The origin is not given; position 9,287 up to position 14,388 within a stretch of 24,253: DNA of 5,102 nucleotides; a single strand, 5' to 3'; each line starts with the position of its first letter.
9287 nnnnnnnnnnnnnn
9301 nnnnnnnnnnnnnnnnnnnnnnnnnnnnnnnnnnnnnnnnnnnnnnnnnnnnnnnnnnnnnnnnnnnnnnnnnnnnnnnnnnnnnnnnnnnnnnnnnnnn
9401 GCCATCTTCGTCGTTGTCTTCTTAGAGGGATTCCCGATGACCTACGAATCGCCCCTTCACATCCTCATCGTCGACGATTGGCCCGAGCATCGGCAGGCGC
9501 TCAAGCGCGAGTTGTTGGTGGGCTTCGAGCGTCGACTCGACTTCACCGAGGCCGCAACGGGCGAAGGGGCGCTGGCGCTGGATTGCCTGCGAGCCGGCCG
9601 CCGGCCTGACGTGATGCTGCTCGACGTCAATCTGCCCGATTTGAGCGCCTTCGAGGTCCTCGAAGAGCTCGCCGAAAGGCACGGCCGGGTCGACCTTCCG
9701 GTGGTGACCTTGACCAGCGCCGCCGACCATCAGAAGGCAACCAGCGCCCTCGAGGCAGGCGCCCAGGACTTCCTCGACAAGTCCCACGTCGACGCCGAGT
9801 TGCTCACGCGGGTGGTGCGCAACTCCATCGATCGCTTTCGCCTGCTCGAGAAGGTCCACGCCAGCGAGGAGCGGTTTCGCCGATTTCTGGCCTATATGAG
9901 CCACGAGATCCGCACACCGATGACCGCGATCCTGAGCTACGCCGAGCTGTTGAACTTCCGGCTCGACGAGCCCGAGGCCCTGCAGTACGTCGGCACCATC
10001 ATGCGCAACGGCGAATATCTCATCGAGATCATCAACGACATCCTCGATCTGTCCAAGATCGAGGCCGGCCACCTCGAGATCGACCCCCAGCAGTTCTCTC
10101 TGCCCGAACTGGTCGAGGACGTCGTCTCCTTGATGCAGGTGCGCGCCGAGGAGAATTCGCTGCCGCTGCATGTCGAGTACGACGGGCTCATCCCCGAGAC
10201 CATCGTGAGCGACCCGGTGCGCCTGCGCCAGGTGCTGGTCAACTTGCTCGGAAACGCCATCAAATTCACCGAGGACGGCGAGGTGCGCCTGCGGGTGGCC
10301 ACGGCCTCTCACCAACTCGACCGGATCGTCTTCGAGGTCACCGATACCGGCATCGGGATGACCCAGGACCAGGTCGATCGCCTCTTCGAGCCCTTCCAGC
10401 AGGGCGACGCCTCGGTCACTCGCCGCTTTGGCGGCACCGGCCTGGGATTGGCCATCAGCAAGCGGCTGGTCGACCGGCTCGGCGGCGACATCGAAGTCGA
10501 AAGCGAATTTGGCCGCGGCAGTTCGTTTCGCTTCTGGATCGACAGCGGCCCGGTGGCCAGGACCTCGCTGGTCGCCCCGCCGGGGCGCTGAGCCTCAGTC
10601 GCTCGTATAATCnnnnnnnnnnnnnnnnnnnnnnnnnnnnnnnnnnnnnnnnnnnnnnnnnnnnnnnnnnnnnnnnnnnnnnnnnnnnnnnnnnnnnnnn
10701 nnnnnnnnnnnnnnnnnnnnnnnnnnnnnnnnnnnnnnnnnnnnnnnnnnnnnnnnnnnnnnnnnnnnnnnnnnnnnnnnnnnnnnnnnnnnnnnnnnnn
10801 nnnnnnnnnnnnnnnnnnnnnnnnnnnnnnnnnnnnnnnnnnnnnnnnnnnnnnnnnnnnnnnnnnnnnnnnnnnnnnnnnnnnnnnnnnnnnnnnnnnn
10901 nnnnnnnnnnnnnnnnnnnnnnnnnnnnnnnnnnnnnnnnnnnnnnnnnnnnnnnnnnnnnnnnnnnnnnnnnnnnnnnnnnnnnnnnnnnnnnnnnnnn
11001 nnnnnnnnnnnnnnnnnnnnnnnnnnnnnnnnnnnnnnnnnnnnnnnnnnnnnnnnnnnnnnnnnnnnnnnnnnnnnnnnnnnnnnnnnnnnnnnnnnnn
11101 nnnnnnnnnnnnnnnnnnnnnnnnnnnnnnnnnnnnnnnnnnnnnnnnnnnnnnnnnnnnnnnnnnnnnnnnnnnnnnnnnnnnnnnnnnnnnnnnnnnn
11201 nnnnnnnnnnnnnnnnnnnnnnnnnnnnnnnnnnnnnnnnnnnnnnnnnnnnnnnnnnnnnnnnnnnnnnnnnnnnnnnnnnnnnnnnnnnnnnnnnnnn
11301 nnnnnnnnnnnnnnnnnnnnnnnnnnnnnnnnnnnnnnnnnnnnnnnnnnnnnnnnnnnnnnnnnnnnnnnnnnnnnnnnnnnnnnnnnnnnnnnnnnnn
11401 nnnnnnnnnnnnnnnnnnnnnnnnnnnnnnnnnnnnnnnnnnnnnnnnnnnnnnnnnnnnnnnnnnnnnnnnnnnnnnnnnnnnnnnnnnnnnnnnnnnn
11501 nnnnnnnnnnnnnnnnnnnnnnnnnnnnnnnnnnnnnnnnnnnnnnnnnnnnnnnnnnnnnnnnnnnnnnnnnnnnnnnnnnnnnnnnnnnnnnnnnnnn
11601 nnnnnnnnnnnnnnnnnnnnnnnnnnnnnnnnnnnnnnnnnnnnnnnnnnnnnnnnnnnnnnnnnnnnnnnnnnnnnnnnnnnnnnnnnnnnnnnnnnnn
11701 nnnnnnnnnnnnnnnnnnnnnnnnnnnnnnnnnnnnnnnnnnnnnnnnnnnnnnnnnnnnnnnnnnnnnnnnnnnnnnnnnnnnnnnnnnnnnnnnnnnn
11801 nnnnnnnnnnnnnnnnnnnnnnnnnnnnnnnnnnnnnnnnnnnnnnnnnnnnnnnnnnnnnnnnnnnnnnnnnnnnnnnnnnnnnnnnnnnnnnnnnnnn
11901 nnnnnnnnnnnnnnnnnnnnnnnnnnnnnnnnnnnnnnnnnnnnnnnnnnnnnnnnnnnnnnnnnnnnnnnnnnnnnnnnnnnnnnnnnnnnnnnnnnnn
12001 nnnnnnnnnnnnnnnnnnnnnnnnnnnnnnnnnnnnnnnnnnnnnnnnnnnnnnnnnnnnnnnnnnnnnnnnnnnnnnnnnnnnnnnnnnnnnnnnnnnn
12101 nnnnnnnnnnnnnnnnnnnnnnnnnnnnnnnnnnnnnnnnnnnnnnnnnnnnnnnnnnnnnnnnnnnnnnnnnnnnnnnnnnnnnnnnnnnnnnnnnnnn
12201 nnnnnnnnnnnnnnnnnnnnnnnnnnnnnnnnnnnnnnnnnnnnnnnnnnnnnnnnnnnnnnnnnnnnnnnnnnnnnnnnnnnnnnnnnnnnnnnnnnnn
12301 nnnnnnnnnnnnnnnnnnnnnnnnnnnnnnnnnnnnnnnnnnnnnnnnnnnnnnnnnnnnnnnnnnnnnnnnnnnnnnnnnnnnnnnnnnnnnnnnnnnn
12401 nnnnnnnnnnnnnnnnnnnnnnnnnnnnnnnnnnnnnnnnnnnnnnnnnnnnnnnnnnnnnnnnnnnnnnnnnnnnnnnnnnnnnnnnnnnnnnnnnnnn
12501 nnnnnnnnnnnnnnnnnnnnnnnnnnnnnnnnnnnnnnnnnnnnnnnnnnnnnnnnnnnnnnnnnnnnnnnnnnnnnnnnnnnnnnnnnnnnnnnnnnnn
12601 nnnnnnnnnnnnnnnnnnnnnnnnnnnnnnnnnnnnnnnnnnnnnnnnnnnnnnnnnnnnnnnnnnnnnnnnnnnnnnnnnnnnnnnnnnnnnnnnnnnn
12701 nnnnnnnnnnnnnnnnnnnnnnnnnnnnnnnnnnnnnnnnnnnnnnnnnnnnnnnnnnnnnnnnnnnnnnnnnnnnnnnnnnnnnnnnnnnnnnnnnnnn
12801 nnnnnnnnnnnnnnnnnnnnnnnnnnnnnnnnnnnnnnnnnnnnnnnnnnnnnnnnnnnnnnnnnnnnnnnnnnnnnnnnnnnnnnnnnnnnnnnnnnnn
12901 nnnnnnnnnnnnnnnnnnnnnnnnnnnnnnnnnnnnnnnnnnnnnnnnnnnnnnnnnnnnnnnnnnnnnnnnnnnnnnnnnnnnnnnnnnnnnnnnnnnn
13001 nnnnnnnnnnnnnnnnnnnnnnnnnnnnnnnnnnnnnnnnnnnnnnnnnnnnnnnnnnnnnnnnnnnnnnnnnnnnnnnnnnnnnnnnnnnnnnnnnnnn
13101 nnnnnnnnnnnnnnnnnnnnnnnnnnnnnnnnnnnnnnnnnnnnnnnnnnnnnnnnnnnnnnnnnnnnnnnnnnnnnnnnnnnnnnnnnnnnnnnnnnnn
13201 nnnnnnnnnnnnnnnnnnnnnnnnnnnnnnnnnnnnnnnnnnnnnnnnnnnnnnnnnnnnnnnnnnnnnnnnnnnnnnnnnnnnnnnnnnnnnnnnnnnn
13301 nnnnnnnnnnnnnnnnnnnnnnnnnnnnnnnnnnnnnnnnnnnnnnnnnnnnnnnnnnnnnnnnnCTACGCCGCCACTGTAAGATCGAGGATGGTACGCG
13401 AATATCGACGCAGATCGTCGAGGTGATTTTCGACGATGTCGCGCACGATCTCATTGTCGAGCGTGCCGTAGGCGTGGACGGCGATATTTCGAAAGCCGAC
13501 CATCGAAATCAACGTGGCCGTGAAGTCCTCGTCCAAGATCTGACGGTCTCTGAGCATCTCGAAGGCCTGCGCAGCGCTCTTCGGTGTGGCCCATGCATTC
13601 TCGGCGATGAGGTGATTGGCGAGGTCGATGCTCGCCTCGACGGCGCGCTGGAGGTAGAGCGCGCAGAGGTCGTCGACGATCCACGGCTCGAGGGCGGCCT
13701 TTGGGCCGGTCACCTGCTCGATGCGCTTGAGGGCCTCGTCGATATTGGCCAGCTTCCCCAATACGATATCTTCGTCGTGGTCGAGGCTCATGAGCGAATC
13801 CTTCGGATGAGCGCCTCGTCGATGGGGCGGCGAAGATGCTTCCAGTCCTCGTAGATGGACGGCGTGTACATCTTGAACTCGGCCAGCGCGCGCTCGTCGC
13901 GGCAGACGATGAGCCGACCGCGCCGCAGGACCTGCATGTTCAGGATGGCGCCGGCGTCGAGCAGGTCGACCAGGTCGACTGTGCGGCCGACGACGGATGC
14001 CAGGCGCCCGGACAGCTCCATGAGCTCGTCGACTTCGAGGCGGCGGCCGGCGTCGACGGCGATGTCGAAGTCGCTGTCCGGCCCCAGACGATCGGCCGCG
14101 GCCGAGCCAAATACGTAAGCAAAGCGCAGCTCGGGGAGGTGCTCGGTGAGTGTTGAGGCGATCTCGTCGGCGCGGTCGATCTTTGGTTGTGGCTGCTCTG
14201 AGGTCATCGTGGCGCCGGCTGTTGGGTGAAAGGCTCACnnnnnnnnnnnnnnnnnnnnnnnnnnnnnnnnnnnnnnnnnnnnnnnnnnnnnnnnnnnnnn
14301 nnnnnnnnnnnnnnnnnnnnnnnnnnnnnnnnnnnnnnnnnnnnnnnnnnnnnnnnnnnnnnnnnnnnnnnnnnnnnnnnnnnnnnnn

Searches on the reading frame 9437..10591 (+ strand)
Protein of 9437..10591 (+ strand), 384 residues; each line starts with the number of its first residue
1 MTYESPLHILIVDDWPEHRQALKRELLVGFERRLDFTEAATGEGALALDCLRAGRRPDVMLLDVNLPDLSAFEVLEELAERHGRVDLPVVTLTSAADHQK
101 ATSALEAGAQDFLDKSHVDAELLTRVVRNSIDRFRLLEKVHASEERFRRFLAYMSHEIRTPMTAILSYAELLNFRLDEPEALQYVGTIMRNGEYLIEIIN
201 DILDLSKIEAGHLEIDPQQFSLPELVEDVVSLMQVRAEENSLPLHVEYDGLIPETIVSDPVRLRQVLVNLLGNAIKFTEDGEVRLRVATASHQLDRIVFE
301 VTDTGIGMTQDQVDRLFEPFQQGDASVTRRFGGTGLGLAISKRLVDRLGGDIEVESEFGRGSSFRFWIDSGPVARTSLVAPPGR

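Call 10: search_protein_families(library=pfam, proteins=[window:9437-10591:+], max_evalue=0.01)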
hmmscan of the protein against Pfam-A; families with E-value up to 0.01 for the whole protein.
window:9437-10591:+ (384 aa): 4 families
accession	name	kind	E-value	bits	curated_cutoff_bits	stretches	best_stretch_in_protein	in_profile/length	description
PF02518.31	HATPase_c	-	5.2e-32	111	26.4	1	259-369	2-108/111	Histidine kinase-, DNA gyrase B-, and HSP90-like ATPase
PF00512.31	HisKA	-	3.3e-21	75.5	26.9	1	148-211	3-66/66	His Kinase A (phospho-acceptor) domain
PF00072.30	Response_reg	-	3.4e-18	66.3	30.2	1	9-126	1-110/111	Response regulator receiver domain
PF13581.12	HATPase_c_2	-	0.00016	22.1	27.4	1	271-348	40-112/127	Histidine kinase-like ATPase domain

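Call 12: find_encoding_contigs(protein=window:9437-10591:+, flank=10000, max_places=6)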
Protein window:9437-10591:+ (384 aa): no gene with exactly this product is on record in the collection.

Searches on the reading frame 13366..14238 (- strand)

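Call 9: search_protein_families(library=pfam, proteins=[window:13366-14238:-], max_evalue=0.01)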
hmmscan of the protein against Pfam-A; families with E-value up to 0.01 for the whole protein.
window:13366-14238:- (290 aa): 1 family
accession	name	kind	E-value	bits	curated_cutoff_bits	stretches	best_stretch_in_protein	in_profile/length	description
PF01934.22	HepT-like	-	1.7e-26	92.7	23.5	1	166-283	1-120/120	Ribonuclease HepT-like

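Call 63: search_protein_families(library=padloc, proteins=[window:13366-14238:-], max_evalue=0.01)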
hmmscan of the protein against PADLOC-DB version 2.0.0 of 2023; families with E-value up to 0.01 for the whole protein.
window:13366-14238:- (290 aa): 0 families

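Call 82: search_protein_families(library=ncbifam, proteins=[window:13366-14238:-], max_evalue=0.01)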
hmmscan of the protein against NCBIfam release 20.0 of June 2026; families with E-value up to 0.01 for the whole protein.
window:13366-14238:- (290 aa): 1 family
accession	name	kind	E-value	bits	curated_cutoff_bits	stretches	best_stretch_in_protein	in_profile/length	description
NF047751.1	HepT_toxin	equivalog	1e-35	122.2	60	1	162-279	1-120/120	type VII toxin-antitoxin system HepT family RNase toxin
